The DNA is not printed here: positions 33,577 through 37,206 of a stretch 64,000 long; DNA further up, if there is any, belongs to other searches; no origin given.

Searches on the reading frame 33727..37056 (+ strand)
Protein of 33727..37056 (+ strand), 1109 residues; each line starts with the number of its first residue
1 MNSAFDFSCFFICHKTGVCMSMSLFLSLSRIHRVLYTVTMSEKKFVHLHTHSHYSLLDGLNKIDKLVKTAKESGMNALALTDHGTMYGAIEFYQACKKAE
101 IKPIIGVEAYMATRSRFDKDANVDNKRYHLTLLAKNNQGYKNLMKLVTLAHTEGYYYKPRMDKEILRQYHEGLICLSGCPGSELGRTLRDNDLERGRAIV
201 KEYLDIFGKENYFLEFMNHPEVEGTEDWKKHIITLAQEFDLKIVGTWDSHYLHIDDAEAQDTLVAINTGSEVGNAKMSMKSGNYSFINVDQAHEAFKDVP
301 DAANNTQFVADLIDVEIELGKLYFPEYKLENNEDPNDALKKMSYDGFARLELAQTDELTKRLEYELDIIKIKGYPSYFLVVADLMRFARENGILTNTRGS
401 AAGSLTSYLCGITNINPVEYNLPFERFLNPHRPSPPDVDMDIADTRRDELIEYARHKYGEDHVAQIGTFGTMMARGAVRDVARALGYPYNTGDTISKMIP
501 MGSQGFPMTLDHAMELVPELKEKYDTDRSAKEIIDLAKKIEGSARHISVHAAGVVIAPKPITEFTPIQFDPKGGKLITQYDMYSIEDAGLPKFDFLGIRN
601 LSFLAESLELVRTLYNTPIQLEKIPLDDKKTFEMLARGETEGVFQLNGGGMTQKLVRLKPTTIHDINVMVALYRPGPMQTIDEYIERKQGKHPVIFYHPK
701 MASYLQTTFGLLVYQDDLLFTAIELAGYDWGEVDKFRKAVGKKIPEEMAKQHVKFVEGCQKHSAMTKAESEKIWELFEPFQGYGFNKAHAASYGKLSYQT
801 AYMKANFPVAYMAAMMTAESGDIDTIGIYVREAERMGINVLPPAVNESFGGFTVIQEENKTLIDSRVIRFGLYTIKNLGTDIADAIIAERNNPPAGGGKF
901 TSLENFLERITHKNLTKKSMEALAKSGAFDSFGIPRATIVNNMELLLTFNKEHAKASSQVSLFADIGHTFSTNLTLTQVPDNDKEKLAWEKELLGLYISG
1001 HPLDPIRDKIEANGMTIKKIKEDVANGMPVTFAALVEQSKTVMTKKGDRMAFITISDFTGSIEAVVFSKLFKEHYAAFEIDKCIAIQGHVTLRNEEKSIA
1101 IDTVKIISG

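Call 10: search_protein_families(library=pfam, proteins=[window:33727-37056:+], max_evalue=0.00001)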
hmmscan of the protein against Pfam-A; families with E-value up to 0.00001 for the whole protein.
window:33727-37056:+ (1109 aa): 5 families
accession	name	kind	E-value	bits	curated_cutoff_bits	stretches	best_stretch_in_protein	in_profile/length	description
PF07733.18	DNA_pol3_alpha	-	1.1e-91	307.5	23.9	1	339-597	3-260/260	Bacterial DNA polymerase III alpha NTPase domain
PF02811.25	PHP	-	2.5e-60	204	26.4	1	47-219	1-164/164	PHP domain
PF17657.6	DNA_pol3_finger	-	1.5e-48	164.7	22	1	600-762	1-165/166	Bacterial DNA polymerase III alpha subunit finger domain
PF14579.12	HHH_6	-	6.4e-24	84.4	25.6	1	837-938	1-89/90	Helix-hairpin-helix motif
PF01336.31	tRNA_anti-codon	-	9.6e-11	41.9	27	1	1030-1107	1-75/75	OB-fold nucleic acid binding domain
